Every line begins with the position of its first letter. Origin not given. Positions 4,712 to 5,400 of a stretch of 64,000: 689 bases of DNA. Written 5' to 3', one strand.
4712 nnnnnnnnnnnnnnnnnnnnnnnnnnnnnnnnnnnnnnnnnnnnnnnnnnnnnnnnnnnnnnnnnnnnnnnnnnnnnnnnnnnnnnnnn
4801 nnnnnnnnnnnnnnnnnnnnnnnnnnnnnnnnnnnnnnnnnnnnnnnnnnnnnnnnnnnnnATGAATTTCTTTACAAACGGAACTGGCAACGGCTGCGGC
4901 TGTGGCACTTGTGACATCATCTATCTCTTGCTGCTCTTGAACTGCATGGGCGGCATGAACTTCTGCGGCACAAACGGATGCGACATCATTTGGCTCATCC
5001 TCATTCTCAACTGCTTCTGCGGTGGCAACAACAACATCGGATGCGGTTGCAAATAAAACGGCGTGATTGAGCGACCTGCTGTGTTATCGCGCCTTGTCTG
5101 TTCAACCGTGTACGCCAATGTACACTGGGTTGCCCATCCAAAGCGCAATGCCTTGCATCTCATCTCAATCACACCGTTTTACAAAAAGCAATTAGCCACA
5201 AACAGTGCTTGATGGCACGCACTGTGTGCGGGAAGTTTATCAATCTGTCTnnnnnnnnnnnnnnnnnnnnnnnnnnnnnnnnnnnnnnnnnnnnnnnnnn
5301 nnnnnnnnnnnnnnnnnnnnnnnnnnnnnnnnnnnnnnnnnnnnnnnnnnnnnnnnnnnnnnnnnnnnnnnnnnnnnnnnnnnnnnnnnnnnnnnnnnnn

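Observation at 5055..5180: A roughly 125-nt repeat family (3 copies in 64 kb) with compensatory changes in two stems, always sense-oriented behind a gene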

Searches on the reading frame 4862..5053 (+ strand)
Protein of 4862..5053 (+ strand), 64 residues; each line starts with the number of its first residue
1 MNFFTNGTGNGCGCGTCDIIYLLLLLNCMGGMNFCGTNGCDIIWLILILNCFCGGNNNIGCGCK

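Call 83: search_protein_families(library=pfam, proteins=[window:4862-5053:+], max_evalue=0.00001)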
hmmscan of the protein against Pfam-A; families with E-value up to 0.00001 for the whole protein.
seq(64 aa): 0 families

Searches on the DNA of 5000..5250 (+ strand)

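Call 12: search_rna_families(source=window, start=5000, end=5250, threshold=evalue, max_evalue=10, show_alignments=2)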
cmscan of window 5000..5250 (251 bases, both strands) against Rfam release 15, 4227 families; matches with E-value up to 10: 2.
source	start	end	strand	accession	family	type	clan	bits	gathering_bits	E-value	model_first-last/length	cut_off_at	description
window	5194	5233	+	RF00932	mir-471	Gene; miRNA;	-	15.6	80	1.6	1-66/66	no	mir-471 microRNA precursor family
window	5129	5159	-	RF01346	CRISPR-DR36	Gene; CRISPR;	-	13.8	38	1.2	1-36/36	no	CRISPR RNA direct repeat element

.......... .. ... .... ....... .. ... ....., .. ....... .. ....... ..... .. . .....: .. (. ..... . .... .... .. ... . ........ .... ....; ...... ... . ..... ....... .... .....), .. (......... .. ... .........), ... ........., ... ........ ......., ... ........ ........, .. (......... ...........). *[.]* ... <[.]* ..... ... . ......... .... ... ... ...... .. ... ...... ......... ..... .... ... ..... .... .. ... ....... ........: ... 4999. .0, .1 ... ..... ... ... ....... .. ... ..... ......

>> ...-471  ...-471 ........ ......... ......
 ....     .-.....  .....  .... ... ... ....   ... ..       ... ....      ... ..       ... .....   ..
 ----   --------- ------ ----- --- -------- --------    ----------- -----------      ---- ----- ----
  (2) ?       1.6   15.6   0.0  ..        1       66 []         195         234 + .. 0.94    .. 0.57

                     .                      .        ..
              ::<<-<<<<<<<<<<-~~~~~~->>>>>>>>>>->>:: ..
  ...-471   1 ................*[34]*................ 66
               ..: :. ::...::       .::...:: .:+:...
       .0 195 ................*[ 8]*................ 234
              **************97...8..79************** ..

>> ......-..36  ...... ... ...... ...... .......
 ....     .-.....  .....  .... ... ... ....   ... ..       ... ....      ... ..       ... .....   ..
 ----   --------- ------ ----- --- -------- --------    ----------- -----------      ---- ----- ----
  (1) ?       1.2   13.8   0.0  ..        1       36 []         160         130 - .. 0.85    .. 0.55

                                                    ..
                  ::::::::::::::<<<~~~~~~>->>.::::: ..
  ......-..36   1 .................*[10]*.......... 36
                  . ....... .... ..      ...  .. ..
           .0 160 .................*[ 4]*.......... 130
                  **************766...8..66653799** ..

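Call 18: build_rna_model(alignment_id=A3)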
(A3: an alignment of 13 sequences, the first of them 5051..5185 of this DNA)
Model R1 built from alignment A3 (13 sequences, 138 columns); structure: RNAalifold consensus.
model positions 132; base pairs 35; branch points 0; effective number of sequences 2.78; information 0.59 bits per position. Calibrated on 0.2 Mb of random sequence (short: E-values are rough).
structure used (alignment columns):
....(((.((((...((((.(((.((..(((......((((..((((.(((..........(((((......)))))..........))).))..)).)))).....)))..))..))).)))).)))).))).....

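Call 19: search_with_rna_model(model_id=R1, sources=[window, L001, L002, L003, L004, L005, L006, L007, L008, L009, L010, L011], max_evalue=10)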
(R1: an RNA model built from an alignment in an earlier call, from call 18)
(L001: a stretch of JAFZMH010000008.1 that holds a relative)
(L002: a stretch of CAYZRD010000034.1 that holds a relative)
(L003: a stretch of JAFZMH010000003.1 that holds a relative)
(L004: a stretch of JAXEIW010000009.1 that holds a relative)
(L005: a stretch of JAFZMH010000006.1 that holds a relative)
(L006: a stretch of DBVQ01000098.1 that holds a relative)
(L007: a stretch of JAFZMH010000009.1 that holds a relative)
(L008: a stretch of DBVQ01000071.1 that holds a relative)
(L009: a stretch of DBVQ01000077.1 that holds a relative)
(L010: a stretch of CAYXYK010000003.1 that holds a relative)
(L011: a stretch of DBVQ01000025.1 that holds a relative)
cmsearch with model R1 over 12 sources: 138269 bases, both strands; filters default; matches with E-value up to 10: 21.
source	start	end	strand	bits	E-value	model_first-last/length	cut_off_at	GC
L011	1489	1620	-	133.7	1.8e-37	1-132/132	no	0.52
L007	7656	7786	+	128.4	7.4e-36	1-132/132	no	0.53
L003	6909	7040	+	126.3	3.2e-35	1-132/132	no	0.41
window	55691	55822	-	124.9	8.1e-35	1-132/132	no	0.45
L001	5249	5379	+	124.9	8.6e-35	1-132/132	no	0.54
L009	4297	4426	+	121.2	1.1e-33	1-132/132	no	0.51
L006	3280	3411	+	121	1.2e-33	1-132/132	no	0.46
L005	201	333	+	114.1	1.5e-31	1-132/132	no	0.53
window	22559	22694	-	107.8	1.2e-29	1-132/132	no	0.4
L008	5108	5241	-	107.2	1.8e-29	1-132/132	no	0.51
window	5051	5185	+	105.3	6.8e-29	1-132/132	no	0.48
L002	1554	1685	-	100.7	1.6e-27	1-132/132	no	0.43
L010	5648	5778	-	85.3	7.6e-23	1-132/132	no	0.66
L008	5951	6083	+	64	2e-16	1-132/132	no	0.53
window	55837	55968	-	60.1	3e-15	1-132/132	no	0.36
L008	393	592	-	48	1.3e-11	1-132/132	no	0.47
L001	2136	2267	+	47.2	2.4e-11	1-132/132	no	0.49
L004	2807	2934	-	35.2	9.5e-08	1-132/132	no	0.48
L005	382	439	-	34.9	1.2e-07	1-132/132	no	0.36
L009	4296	4425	-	21.7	0.0011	1-132/132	no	0.51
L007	1548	1580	-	10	4.1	1-132/132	no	0.39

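Call 20: search_with_rna_model(model_id=R1, sources=[window, L001, L002, L003, L004, L005, L006, L007, L008, L009, L010, L011], max_evalue=0.00001, make_alignment=true)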
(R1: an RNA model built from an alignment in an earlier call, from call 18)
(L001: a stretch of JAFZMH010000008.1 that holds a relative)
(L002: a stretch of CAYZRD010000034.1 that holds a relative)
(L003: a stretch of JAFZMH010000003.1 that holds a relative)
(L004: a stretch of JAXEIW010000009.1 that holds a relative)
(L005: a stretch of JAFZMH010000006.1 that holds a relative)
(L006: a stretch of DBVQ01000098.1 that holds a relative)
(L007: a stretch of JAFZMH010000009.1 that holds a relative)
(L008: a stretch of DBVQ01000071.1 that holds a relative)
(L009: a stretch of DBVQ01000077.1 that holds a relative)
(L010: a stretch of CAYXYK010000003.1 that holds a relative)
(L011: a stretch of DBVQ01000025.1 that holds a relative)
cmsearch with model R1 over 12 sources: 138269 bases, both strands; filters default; matches with E-value up to 0.00001: 19.
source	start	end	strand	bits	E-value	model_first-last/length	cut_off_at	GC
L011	1489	1620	-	133.7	1.8e-37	1-132/132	no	0.52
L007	7656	7786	+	128.4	7.4e-36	1-132/132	no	0.53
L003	6909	7040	+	126.3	3.2e-35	1-132/132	no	0.41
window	55691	55822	-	124.9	8.1e-35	1-132/132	no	0.45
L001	5249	5379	+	124.9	8.6e-35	1-132/132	no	0.54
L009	4297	4426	+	121.2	1.1e-33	1-132/132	no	0.51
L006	3280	3411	+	121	1.2e-33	1-132/132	no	0.46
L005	201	333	+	114.1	1.5e-31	1-132/132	no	0.53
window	22559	22694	-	107.8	1.2e-29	1-132/132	no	0.4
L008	5108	5241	-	107.2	1.8e-29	1-132/132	no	0.51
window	5051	5185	+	105.3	6.8e-29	1-132/132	no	0.48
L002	1554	1685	-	100.7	1.6e-27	1-132/132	no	0.43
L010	5648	5778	-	85.3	7.6e-23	1-132/132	no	0.66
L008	5951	6083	+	64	2e-16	1-132/132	no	0.53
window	55837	55968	-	60.1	3e-15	1-132/132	no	0.36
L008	393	592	-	48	1.3e-11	1-132/132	no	0.47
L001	2136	2267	+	47.2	2.4e-11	1-132/132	no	0.49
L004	2807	2934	-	35.2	9.5e-08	1-132/132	no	0.48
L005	382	439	-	34.9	1.2e-07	1-132/132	no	0.36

Alignment A4: 19 matches aligned to the model, 245 columns, each read 5' to 3' on its own strand. Consensus structure (alignment columns), stored with it:
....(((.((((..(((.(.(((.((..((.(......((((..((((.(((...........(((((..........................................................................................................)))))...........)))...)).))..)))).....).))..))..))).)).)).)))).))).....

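Call 28: search_with_rna_model(model_id=R1, sources=[window, L001, L002, L003, L004, L005, L006, L007, L008, L009, L010, L011, L012, L013, L014, L015, L016, L017, L018, L019, L020, L021, L022], max_evalue=0.001, make_alignment=true)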
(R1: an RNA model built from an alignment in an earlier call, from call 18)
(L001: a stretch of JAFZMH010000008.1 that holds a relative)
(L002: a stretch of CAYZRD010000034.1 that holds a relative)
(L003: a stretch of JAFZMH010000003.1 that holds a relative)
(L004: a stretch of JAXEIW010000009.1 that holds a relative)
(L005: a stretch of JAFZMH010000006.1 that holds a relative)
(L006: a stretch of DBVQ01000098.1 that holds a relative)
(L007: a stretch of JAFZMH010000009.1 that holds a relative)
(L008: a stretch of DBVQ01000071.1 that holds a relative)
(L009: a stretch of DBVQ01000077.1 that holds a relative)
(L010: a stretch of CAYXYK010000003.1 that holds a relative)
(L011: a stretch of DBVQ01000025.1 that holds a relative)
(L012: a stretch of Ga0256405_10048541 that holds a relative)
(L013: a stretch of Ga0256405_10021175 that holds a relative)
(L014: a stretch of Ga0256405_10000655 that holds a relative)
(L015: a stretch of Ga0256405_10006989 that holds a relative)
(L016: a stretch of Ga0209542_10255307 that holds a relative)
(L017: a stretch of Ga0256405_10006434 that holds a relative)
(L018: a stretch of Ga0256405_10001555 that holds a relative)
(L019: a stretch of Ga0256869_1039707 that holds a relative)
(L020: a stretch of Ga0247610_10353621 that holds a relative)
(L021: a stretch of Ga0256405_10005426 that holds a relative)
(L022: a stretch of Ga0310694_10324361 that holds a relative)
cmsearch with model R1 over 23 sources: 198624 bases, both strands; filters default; matches with E-value up to 0.001: 36.
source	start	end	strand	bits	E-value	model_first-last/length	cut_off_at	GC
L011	1489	1620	-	133.7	2.6e-37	1-132/132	no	0.52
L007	7656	7786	+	128.4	1.1e-35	1-132/132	no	0.53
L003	6909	7040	+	126.3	4.6e-35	1-132/132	no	0.41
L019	414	546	-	125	1.1e-34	1-132/132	no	0.5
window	55691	55822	-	124.9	1.2e-34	1-132/132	no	0.45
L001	5249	5379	+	124.9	1.2e-34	1-132/132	no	0.54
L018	1430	1560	-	124.8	1.3e-34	1-132/132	no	0.49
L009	4297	4426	+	121.2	1.5e-33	1-132/132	no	0.51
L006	3280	3411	+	121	1.7e-33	1-132/132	no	0.46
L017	7544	7675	-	117.8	1.7e-32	1-132/132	no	0.51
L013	4648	4780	+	117.7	1.7e-32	1-132/132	no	0.55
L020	1053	1185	-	114.4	1.8e-31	1-132/132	no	0.44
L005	201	333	+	114.1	2.2e-31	1-132/132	no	0.53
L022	126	253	-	109.3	6.1e-30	1-132/132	no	0.52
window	22559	22694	-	107.8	1.8e-29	1-132/132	no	0.4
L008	5108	5241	-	107.2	2.6e-29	1-132/132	no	0.51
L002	1554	1685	-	100.7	2.3e-27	1-132/132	no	0.43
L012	1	127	-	99.4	5.9e-27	1-129/132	3'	0.54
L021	1447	1579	+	98.6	1e-26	1-132/132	no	0.53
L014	2378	2507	+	91.6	1.3e-24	1-132/132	no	0.55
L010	5648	5778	-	85.3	1.1e-22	1-132/132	no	0.66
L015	7569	7704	+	85.1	1.2e-22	1-132/132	no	0.62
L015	8418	8551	+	75.4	1.1e-19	1-132/132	no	0.43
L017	8975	9109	-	75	1.4e-19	1-132/132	no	0.45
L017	10446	10577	-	67.4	2.8e-17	1-132/132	no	0.46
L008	5951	6083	+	64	2.9e-16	1-132/132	no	0.53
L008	393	592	-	48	1.9e-11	1-132/132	no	0.47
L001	2136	2267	+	47.2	3.5e-11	1-132/132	no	0.49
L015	9769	9846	+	39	9.9e-09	1-78/132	3'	0.54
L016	1191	1320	-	35.9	8.9e-08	1-132/132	no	0.52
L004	2807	2934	-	35.2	1.4e-07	1-132/132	no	0.48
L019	2030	2099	+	35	1.6e-07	1-132/132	no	0.43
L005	382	439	-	34.9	1.8e-07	1-132/132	no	0.36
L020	1054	1186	+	34.3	2.7e-07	1-132/132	no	0.45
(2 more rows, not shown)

Alignment A5: 36 matches aligned to the model, 258 columns, each read 5' to 3' on its own strand. Consensus structure (alignment columns), stored with it:
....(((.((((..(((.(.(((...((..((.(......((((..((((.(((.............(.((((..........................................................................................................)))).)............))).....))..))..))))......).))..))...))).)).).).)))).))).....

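Call 86: search_with_rna_model(model_id=R1, source=window, filters=off, max_evalue=5)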
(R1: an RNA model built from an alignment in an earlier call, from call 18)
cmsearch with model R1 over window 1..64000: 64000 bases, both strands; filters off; matches with E-value up to 5: 36.
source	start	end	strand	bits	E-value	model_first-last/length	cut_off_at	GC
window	55691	55822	-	124.9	3.8e-35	1-132/132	no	0.45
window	22559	22694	-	107.8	5.7e-30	1-132/132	no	0.4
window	5051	5185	+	105.3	3.2e-29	1-132/132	no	0.48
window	55837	55968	-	60.1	1.4e-15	1-132/132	no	0.36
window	5050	5184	-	24.6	7.2e-05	1-132/132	no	0.49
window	55692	55823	+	19.4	0.0027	1-132/132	no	0.45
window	22560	22695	+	18.3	0.0059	1-132/132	no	0.41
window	31692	31743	-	17.4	0.011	1-132/132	no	0.31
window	36736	36774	+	16.8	0.017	1-132/132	no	0.41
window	36735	36773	-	15.6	0.037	1-132/132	no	0.41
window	51324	51364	+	14.3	0.096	1-132/132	no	0.39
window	51323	51363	-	13.6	0.15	1-132/132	no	0.39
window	8455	8488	-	12.5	0.33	1-132/132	no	0.44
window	31699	31738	+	12.1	0.42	1-132/132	no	0.32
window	55838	55969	+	11.5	0.65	1-132/132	no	0.36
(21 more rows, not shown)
